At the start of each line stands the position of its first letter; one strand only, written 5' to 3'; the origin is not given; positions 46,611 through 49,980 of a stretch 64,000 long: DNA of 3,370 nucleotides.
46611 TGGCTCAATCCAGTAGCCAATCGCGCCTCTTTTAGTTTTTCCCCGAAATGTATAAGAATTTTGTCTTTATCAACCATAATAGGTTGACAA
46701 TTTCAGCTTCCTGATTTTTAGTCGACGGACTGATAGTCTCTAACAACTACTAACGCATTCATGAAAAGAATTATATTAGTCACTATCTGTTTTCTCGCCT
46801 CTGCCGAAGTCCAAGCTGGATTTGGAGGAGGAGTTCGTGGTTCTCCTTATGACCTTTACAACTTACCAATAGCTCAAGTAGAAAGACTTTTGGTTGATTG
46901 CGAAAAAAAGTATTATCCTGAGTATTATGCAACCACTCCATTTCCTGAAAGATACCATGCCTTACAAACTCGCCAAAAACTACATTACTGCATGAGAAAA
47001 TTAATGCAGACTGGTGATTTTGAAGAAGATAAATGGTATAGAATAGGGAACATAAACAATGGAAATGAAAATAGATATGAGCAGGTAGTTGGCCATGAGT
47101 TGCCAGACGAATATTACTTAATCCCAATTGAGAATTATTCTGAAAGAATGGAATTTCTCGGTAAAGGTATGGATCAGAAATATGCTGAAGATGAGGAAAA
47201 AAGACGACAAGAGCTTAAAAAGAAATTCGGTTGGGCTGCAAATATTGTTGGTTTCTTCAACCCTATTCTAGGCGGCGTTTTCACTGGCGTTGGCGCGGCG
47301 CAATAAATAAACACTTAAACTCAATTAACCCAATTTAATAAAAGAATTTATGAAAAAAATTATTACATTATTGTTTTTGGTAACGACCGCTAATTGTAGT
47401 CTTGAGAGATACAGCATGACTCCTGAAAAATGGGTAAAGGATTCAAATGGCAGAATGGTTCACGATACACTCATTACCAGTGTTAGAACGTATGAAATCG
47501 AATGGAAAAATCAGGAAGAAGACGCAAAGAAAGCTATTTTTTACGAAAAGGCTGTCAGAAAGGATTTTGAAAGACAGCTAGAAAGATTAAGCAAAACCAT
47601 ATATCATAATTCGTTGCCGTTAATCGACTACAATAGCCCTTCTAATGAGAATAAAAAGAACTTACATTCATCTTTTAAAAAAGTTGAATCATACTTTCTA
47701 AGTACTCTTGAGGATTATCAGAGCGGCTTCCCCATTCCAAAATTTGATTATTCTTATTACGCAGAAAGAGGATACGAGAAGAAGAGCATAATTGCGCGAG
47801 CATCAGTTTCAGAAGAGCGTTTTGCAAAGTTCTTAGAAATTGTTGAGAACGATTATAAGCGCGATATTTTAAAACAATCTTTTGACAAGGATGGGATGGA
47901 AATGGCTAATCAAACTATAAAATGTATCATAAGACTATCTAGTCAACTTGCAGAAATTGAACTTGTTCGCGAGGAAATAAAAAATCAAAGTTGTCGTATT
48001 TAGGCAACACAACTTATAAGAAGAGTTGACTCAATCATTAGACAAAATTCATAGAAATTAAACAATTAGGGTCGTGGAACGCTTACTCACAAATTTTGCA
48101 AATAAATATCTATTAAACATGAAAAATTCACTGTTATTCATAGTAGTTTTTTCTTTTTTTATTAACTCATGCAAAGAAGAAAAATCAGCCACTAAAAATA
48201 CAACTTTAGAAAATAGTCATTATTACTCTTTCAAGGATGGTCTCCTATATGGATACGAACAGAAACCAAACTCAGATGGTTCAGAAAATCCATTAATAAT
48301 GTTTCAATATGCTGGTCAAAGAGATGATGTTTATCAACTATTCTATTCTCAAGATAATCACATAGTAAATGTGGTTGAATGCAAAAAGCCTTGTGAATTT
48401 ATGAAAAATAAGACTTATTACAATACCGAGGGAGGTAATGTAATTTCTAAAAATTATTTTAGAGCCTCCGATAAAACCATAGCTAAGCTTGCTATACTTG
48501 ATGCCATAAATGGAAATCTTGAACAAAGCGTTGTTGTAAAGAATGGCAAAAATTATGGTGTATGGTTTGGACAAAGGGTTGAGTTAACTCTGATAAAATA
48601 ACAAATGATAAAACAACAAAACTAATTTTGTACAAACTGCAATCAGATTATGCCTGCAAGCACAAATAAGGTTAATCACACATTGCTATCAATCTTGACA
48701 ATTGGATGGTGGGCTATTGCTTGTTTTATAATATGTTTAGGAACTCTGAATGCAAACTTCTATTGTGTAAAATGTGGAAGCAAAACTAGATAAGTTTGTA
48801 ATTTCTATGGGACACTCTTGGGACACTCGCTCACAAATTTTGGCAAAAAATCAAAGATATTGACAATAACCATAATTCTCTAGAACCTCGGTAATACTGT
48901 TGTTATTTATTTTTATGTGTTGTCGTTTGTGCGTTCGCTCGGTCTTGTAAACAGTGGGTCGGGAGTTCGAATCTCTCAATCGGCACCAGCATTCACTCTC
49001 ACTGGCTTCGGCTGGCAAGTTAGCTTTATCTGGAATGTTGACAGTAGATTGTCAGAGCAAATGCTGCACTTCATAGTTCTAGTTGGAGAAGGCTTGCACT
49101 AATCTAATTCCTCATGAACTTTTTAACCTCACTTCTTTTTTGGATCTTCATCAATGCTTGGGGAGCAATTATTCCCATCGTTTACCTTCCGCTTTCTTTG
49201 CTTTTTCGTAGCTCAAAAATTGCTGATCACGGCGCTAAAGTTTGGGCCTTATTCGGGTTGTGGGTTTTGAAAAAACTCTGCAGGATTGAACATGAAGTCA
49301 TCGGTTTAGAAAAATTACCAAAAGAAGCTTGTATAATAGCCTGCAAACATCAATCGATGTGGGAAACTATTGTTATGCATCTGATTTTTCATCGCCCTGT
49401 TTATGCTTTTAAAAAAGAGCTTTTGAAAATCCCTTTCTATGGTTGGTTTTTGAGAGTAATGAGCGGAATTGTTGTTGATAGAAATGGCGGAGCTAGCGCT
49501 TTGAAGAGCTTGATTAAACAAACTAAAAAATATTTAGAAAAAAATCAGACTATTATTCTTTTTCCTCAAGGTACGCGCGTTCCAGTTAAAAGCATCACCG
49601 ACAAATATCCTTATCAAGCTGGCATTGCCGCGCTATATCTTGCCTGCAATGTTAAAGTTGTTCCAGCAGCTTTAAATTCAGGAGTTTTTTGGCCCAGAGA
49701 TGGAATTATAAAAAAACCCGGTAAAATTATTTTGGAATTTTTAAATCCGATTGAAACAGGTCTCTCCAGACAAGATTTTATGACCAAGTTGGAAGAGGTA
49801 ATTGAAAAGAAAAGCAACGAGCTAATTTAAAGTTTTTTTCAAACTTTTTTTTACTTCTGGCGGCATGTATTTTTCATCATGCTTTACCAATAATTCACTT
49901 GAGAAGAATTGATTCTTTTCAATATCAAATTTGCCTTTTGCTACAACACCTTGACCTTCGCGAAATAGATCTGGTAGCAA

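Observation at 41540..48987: Intact-looking 7.4 kb integrative island in tRNA-Thr(UGU) with perfect 47-bp att repeats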

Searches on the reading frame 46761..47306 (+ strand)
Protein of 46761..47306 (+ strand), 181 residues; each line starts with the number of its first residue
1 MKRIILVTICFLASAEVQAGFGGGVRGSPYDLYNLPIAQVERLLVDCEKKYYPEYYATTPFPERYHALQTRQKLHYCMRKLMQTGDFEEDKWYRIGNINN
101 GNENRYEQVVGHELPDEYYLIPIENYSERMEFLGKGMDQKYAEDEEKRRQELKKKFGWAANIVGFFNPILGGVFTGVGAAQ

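Call 8: search_protein_families(library=pfam, proteins=[window:46761-47306:+], max_evalue=0.01)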
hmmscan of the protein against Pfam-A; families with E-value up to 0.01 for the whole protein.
window:46761-47306:+ (181 aa): 0 families

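Call 9: search_protein_families(library=phrogs, proteins=[window:46761-47306:+], max_evalue=0.01)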
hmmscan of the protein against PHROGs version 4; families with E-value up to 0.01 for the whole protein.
window:46761-47306:+ (181 aa): 0 families

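Call 17: search_protein_families(library=ncbifam, proteins=[window:46761-47306:+], max_evalue=0.05)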
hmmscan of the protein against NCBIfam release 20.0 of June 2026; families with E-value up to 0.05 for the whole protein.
window:46761-47306:+ (181 aa): 0 families

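Call 18: search_protein_families(library=padloc, proteins=[window:46761-47306:+], max_evalue=0.01)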
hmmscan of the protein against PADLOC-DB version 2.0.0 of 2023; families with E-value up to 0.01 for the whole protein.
window:46761-47306:+ (181 aa): 0 families

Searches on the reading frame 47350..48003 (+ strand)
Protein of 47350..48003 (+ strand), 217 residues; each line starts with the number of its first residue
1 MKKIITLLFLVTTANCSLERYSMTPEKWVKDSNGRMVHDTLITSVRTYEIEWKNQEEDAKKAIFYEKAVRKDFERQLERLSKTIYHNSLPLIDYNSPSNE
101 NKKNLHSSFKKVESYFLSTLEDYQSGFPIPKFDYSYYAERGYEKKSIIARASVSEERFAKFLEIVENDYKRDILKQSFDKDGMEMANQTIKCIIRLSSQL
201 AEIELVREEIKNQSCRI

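Call 8: search_protein_families(library=pfam, proteins=[window:47350-48003:+], max_evalue=0.01)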
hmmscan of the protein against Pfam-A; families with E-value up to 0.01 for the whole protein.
window:47350-48003:+ (217 aa): 2 families
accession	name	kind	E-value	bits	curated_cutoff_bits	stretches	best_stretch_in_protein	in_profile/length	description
PF18704.7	Chromo_2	-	0.0061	17.1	25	0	42-84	11-49/68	Chromatin organization modifier domain 2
PF16238.11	DUF4897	-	0.0069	16.7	28.6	0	43-104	19-79/157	Domain of unknown function (DUF4897)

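Call 9: search_protein_families(library=phrogs, proteins=[window:47350-48003:+], max_evalue=0.01)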
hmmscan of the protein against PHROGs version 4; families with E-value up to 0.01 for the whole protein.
window:47350-48003:+ (217 aa): 0 families

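Call 17: search_protein_families(library=ncbifam, proteins=[window:47350-48003:+], max_evalue=0.05)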
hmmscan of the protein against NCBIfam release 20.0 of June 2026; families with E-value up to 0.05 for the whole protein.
window:47350-48003:+ (217 aa): 1 family
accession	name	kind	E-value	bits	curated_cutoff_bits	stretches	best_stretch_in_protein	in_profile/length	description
NF001379.0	PRK00279.1-1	equivalog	0.0038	16.6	268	1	26-113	114-199/216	adenylate kinase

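Call 18: search_protein_families(library=padloc, proteins=[window:47350-48003:+], max_evalue=0.01)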
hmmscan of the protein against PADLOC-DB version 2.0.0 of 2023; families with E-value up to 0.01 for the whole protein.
window:47350-48003:+ (217 aa): 0 families

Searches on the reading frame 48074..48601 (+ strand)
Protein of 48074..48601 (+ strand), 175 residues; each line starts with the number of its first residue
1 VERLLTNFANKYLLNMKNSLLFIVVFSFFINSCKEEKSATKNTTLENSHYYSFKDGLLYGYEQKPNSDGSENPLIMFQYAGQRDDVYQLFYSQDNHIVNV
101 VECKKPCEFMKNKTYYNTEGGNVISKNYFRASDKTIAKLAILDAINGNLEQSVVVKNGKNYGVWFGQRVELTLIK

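Call 8: search_protein_families(library=pfam, proteins=[window:48074-48601:+], max_evalue=0.01)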
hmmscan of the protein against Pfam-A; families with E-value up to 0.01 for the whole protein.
window:48074-48601:+ (175 aa): 0 families

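Call 9: search_protein_families(library=phrogs, proteins=[window:48074-48601:+], max_evalue=0.01)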
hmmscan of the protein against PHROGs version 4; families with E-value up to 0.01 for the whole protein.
window:48074-48601:+ (175 aa): 0 families

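Call 17: search_protein_families(library=ncbifam, proteins=[window:48074-48601:+], max_evalue=0.05)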
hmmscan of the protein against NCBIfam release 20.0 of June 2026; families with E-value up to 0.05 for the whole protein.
window:48074-48601:+ (175 aa): 0 families

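Call 18: search_protein_families(library=padloc, proteins=[window:48074-48601:+], max_evalue=0.01)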
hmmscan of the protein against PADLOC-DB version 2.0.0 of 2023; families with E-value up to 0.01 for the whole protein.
window:48074-48601:+ (175 aa): 0 families

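Call 112: search_protein_families(library=pfam, proteins=[window:48119-48598:+], max_evalue=5)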
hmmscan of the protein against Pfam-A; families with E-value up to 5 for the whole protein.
window:48119-48598:+ (160 aa): 1 family
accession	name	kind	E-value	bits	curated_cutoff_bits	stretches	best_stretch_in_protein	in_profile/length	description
PF18063.6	BB_PF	-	0.037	14.1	27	1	17-100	111-200/204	Beta barrel Pore-forming domain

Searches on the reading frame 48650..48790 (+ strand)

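Call 112: search_protein_families(library=pfam, proteins=[window:48650-48790:+], max_evalue=5)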
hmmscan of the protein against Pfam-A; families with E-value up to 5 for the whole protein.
window:48650-48790:+ (47 aa): 1 family
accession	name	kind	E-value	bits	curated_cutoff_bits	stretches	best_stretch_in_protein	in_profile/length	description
PF10601.15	zf-LITAF-like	-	0.021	15.4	23.8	1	8-45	26-65/70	LITAF-like zinc ribbon domain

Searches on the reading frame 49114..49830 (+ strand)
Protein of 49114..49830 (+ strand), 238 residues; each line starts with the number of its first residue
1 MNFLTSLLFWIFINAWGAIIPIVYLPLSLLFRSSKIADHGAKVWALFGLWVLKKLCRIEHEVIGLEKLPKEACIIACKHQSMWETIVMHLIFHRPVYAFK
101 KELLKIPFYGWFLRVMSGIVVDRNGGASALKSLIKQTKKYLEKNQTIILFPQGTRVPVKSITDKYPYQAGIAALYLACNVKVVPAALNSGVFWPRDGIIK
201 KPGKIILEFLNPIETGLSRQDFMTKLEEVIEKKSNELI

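Call 11: find_encoding_contigs(protein=window:49114-49830:+, flank=10000, max_places=10)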
Protein window:49114-49830:+ (238 aa): 11 contigs read that carry it; 4 places shown.
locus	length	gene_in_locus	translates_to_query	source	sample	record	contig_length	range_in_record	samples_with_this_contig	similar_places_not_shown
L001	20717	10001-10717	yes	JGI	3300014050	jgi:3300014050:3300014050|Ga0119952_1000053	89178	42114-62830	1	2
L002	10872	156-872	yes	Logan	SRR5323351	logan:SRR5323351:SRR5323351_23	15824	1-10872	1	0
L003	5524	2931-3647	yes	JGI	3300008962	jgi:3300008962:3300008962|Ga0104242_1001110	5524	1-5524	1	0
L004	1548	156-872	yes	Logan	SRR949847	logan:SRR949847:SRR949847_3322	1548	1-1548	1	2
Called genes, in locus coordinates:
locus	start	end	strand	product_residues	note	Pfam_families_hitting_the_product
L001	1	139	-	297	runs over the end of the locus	PF03462:PCRF, PF00472:RF-1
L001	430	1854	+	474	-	PF01134:GIDA (weak), PF01266:DAO (faint), PF03486:HI0933_like (faint), PF07992:Pyr_redox_2, PF12831:FAD_oxidored (weak), PF13738:Pyr_redox_3, PF00070:Pyr_redox, PF02852:Pyr_redox_dim, +1 more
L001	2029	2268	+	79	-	-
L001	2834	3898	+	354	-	PF24624:Int_N (weak), PF00589:Phage_integrase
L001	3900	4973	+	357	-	-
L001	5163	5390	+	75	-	-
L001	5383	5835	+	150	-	PF22324:HTH_91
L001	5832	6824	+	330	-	PF13481:AAA_25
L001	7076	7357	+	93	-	-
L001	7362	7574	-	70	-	PF13560:HTH_31, PF12844:HTH_19, PF01381:HTH_3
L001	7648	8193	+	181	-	-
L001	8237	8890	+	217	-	-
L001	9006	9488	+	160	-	-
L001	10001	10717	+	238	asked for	PF01553:Acyltransferase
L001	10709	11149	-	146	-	PF03100:CcmE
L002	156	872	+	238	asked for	PF01553:Acyltransferase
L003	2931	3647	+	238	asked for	PF01553:Acyltransferase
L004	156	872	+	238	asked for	PF01553:Acyltransferase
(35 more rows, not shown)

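Call 21: find_related_loci(query=window:49114-49830:+, collection=genome_contigs, flank=10000)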
Query window:49114-49830:+ (238 aa) in genome_contigs; peptide patterns used: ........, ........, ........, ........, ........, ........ (x = any residue, [..] = any of these).
160 stretches matched a pattern; 30 encode a relative of the query (tblastn E <= 1e-3); 30 distinct loci.
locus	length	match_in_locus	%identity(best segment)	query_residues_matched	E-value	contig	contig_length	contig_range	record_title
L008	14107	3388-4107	79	1-238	1e-130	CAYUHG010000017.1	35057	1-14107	MAG TPA_asm: uncultured Rhizobium sp. isolate SRP219642_co8_395 genome assembly, contig: NODE_1309_length_35057_cov_36.7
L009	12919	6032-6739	79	1-237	1e-129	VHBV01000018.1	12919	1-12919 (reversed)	MAG: Candidatus Pelagibacterales bacterium isolate M_surface_6_m2_121 M_surface_6_m2_121_Ga0194115_10005673, whole genom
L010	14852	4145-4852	78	1-237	3e-127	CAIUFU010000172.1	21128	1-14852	MAG: uncultured Alphaproteobacteria bacterium isolate KT6_bin-167 genome assembly, contig: bin-167:172/264, whole genome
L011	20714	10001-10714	79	1-238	1e-126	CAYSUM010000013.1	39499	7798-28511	MAG TPA_asm: uncultured Rhizobium sp. isolate SRP219642_co6_9 genome assembly, contig: NODE_643_length_39499_cov_144.031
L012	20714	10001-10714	79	1-238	1e-126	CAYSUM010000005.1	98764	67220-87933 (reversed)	MAG TPA_asm: uncultured Rhizobium sp. isolate SRP219642_co6_9 genome assembly, contig: NODE_93_length_98764_cov_156.9287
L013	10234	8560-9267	77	1-237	4e-126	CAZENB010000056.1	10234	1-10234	MAG TPA_asm: uncultured Rhizobium sp. isolate SRP219642_co3_485 genome assembly, contig: NODE_8255_length_10234_cov_5.38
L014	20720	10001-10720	77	1-238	4e-126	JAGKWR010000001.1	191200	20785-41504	MAG: Alphaproteobacteria bacterium isolate C8_D7_3 C8_D7_3_9, whole genome shotgun sequence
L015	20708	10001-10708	78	1-237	5e-125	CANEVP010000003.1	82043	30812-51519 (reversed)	MAG: Rickettsiales bacterium isolate CE-Oct18-128 genome assembly, contig: CE-Oct18-128.fna-C3, whole genome shotgun seq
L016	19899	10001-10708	77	1-237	3e-125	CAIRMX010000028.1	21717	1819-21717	MAG: uncultured Alphaproteobacteria bacterium isolate ErkenSummer_bin-0736 genome assembly, contig: bin-0736:028/173, wh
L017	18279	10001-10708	73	1-237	2e-120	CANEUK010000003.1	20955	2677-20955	MAG: Rickettsiales bacterium isolate CE-Jul18-71 genome assembly, contig: CE-Jul18-71.fna-C3, whole genome shotgun seque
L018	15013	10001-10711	74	1-238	3e-120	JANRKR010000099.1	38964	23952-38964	MAG: Rickettsiales bacterium isolate bins.261 k141_2188448, whole genome shotgun sequence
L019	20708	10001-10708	71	1-237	9e-118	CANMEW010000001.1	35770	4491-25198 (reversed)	MAG: Rickettsiales bacterium isolate ZH-13may13-17 genome assembly, contig: ZH-13May13-17.fna-C1, whole genome shotgun s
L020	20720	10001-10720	73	1-238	7e-117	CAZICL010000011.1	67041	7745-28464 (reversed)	MAG TPA_asm: uncultured Rhizobium sp. isolate SRP062349_co2_99 genome assembly, contig: NODE_263_length_67041_cov_32.676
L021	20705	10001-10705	72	1-237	7e-117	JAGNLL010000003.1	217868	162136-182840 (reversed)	MAG: Rickettsiales bacterium isolate Gw_Eff_bin_514 Gw_Eff_37_length_217868_cov_15.653983, whole genome shotgun sequence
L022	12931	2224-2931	73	1-238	1e-116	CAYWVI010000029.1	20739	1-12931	MAG TPA_asm: uncultured Rhizobium sp. isolate SRP285395_co1_350 genome assembly, contig: NODE_3901_length_20739_cov_6.52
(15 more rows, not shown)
